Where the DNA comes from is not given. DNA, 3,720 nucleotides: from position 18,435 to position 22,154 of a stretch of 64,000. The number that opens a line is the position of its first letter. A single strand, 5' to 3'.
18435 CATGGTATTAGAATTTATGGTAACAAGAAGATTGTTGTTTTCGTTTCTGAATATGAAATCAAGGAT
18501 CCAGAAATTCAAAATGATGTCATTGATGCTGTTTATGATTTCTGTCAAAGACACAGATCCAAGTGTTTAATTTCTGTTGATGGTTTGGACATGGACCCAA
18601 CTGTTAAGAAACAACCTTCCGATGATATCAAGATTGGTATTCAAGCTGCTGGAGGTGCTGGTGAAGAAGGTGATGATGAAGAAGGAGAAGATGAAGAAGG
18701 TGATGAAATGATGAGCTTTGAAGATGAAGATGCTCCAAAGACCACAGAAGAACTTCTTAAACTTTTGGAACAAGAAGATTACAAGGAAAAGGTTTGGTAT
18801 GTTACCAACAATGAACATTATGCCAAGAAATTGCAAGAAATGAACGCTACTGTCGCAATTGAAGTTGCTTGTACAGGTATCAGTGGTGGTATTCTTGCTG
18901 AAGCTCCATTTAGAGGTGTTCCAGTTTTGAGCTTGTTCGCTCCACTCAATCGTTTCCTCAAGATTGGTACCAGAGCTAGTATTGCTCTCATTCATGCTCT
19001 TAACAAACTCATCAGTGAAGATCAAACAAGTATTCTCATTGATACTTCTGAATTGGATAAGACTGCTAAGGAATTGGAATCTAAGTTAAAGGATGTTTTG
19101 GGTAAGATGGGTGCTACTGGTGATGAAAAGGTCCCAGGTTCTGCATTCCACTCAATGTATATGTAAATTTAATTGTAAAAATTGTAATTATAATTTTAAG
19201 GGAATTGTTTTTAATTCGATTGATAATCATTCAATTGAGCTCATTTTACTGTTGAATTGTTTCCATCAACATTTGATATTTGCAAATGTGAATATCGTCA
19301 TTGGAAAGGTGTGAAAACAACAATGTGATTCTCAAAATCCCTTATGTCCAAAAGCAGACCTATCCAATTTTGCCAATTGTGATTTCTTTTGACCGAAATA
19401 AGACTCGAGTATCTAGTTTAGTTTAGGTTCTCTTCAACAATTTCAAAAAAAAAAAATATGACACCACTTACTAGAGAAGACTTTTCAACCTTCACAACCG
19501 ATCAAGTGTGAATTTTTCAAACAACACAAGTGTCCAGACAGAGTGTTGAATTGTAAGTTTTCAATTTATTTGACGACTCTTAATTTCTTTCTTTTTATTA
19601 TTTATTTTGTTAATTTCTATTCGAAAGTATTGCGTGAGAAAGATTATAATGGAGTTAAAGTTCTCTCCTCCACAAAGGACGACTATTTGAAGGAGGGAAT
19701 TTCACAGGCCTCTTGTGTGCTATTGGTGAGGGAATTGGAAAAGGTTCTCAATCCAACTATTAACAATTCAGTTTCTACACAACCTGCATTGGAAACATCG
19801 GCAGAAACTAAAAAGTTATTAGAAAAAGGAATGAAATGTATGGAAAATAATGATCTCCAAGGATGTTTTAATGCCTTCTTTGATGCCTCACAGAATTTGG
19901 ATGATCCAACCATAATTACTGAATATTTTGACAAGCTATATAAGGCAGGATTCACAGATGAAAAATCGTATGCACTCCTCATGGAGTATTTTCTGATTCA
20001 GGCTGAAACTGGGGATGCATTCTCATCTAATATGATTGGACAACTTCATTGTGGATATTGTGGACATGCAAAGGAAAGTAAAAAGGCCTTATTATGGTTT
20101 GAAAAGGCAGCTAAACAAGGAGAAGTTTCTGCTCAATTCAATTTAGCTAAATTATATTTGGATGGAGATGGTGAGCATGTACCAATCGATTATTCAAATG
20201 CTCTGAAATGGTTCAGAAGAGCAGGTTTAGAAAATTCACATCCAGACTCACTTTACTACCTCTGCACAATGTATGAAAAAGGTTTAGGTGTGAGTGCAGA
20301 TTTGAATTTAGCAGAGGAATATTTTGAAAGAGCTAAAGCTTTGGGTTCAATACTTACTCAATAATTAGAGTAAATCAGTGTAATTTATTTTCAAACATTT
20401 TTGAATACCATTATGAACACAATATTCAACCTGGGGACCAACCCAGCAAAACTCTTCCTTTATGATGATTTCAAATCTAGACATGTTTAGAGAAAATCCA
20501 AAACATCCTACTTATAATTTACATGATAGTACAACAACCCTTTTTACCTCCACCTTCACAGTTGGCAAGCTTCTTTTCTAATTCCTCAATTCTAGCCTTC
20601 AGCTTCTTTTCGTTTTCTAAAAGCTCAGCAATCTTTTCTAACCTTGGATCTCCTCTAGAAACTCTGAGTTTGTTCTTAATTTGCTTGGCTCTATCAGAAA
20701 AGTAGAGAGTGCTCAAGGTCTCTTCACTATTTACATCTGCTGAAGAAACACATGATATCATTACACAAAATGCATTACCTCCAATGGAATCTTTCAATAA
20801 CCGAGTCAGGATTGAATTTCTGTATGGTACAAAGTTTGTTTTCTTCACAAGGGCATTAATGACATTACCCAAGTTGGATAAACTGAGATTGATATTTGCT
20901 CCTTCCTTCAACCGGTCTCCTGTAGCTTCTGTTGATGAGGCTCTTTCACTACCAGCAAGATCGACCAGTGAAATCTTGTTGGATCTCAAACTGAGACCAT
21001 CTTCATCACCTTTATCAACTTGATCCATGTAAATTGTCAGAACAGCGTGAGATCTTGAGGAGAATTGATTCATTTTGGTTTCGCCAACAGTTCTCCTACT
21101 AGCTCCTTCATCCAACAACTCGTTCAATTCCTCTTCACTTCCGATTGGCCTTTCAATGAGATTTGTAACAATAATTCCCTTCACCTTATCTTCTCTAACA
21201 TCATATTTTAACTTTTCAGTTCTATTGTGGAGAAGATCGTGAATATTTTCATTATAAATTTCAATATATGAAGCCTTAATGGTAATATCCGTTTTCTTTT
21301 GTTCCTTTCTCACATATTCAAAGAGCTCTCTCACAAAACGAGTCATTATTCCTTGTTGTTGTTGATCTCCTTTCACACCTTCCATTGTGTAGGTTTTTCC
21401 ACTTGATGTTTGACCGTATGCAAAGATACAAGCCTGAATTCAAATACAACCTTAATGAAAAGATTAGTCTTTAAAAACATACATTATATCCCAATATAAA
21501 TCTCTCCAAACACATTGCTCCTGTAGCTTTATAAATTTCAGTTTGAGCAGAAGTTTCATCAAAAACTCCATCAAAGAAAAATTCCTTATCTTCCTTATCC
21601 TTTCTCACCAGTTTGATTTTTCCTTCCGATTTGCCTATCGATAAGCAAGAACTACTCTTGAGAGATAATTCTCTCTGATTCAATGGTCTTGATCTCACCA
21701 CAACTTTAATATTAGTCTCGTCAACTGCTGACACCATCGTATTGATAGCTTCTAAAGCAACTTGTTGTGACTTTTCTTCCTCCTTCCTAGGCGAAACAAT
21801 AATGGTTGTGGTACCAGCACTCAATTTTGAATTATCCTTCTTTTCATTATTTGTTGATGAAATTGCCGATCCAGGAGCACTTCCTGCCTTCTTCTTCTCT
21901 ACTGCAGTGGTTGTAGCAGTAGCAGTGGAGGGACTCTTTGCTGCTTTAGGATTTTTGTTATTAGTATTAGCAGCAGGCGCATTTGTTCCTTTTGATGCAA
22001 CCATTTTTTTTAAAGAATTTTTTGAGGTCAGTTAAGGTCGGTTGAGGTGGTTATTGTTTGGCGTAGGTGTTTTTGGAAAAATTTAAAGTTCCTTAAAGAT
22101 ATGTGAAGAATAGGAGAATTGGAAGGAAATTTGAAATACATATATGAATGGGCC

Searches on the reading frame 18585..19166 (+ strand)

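Call 52: search_protein_families(library=pfam, proteins=[window:18585-19166:+], max_evalue=0.001)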
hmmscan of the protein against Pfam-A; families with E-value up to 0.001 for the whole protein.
window:18585-19166:+ (193 aa): 1 family
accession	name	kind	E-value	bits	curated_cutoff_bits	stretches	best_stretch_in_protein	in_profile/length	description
PF09754.15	PAC2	-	6.3e-07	29.9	25.8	1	67-170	120-213/215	PAC2 family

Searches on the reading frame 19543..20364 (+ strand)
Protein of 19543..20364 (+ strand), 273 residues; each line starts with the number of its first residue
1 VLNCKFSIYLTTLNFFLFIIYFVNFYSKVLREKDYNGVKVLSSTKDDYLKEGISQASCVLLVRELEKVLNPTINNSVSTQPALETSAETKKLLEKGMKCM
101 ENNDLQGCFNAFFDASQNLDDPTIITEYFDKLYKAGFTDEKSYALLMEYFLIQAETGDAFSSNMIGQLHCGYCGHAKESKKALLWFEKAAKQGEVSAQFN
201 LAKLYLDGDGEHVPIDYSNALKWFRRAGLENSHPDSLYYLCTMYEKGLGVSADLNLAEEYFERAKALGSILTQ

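Call 36: search_protein_families(library=pfam, proteins=[window:19543-20364:+], max_evalue=0.001)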
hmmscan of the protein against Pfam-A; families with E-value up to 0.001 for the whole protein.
window:19543-20364:+ (273 aa): 1 family
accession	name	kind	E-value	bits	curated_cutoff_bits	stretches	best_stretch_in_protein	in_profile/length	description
PF08238.18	Sel1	-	1.2e-20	73.5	30.7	2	234-269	1-36/36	Sel1 repeat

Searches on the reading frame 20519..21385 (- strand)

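Call 36: search_protein_families(library=pfam, proteins=[window:20519-21385:-], max_evalue=0.001)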
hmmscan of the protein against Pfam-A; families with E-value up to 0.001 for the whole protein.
window:20519-21385:- (288 aa): 2 families
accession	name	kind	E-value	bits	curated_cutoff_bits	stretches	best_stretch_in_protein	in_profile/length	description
PF00225.29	Kinesin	-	3.3e-79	266.7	29.3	1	5-236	93-327/327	Kinesin motor domain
PF16796.11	Microtub_bd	-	2.3e-05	24.8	27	1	9-52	111-155/155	Microtubule binding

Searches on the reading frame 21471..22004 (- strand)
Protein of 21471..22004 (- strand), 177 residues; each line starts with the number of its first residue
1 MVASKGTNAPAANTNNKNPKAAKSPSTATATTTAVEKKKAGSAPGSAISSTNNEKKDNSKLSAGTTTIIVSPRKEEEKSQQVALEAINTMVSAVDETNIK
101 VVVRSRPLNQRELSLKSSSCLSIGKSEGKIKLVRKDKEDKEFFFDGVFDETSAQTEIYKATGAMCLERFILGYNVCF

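Call 52: search_protein_families(library=pfam, proteins=[window:21471-22004:-], max_evalue=0.001)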
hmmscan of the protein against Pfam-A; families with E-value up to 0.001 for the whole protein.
window:21471-22004:- (177 aa): 2 families
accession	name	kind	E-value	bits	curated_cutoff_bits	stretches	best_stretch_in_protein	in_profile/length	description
PF00225.29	Kinesin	-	3.2e-08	33.4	29.3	1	104-176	1-77/327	Kinesin motor domain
PF16796.11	Microtub_bd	-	6.3e-05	23.4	27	1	97-176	20-93/155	Microtubule binding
